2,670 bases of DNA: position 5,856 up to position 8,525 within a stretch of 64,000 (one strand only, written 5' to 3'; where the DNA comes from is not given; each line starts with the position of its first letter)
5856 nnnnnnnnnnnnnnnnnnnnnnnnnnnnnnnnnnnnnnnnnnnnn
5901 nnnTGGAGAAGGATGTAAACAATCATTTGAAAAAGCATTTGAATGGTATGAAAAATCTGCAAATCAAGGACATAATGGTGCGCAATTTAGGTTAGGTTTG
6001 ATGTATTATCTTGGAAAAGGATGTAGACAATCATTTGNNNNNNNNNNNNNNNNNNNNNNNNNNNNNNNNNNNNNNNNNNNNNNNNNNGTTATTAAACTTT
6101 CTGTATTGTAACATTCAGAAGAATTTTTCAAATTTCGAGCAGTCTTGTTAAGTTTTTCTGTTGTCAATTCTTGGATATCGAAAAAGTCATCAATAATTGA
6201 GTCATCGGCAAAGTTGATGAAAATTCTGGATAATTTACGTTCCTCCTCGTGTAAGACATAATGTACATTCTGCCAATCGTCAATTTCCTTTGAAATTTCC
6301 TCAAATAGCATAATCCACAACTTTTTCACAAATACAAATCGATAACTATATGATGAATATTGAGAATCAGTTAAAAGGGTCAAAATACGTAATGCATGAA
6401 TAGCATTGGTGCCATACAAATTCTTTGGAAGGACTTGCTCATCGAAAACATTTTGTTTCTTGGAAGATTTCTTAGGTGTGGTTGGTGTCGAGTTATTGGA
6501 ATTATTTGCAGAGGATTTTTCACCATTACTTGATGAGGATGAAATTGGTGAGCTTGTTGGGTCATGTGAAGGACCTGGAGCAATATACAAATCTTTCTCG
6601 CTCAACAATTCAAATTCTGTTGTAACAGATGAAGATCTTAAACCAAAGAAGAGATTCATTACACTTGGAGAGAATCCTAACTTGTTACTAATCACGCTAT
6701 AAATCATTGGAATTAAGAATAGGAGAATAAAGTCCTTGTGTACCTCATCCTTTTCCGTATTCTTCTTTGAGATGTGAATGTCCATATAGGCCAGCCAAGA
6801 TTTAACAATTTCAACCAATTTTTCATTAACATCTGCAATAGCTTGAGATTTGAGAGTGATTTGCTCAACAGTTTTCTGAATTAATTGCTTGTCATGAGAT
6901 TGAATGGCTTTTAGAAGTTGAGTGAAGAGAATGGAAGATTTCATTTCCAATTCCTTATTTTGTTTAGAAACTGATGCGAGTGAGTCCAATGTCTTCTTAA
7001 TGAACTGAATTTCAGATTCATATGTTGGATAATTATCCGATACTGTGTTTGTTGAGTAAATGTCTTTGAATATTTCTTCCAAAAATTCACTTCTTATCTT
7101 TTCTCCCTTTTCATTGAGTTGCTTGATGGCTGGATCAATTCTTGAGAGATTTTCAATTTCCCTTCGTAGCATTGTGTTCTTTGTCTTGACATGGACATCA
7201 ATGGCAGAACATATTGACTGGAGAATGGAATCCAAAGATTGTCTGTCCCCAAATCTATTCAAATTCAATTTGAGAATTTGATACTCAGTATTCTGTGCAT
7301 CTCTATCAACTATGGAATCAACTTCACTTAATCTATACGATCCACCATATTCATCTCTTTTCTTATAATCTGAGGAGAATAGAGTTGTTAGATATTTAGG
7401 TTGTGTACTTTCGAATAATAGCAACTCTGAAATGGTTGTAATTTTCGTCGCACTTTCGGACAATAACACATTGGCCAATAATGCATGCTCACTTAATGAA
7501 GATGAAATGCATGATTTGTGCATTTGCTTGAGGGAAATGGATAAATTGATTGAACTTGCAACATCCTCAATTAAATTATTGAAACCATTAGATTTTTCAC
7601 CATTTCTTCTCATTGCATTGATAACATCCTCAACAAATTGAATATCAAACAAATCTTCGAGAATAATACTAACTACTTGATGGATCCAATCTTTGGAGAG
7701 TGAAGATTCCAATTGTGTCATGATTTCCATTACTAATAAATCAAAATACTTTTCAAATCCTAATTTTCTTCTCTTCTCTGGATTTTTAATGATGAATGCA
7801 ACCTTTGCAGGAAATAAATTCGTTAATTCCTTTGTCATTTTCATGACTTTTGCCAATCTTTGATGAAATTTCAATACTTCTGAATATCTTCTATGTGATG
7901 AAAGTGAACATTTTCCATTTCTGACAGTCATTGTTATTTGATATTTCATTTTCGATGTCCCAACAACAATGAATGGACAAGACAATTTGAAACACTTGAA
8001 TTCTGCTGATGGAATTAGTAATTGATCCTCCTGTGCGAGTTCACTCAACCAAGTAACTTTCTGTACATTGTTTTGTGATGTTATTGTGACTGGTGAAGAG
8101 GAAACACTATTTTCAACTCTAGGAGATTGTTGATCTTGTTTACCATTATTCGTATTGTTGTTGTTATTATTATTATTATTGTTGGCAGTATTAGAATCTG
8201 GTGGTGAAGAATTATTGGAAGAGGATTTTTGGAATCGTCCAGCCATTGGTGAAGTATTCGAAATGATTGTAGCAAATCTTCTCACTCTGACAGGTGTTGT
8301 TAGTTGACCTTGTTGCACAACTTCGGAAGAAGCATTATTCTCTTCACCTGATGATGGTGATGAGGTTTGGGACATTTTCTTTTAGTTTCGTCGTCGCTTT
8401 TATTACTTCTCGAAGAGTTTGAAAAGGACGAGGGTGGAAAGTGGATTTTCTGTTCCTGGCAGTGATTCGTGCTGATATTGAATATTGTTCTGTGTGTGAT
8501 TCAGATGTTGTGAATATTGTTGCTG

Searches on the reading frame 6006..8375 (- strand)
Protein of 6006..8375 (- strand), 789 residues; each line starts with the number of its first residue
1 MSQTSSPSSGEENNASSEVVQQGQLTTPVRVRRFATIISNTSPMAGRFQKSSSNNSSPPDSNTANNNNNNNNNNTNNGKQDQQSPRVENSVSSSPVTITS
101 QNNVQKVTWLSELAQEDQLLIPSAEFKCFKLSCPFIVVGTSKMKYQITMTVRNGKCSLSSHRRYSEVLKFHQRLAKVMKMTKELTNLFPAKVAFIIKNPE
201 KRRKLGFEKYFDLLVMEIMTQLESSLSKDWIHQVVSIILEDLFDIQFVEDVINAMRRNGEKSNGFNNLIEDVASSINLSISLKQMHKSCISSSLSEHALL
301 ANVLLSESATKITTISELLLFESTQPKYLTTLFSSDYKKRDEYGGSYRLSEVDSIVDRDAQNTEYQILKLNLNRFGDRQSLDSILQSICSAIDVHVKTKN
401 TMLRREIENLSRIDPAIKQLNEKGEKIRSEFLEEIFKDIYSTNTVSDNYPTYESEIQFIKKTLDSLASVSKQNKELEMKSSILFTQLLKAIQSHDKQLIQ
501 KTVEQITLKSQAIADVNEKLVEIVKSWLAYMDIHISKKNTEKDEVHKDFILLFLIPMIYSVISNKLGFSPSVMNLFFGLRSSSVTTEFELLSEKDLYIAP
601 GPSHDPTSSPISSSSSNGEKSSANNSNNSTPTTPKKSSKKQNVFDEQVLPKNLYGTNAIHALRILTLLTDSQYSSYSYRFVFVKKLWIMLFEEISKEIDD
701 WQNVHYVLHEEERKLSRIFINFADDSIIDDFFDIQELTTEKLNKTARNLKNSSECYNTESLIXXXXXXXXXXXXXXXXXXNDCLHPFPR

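Call 20: search_protein_families(library=pfam, proteins=[window:6006-8375:-], max_evalue=0.001)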
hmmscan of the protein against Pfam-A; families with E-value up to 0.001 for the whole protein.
window:6006-8375:- (789 aa): 0 families

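Call 51: find_encoding_contigs(protein=window:6009-8375:-, flank=10000, max_places=3)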
Protein window:6009-8375:- (789 aa): no gene with exactly this product is on record in the collection.
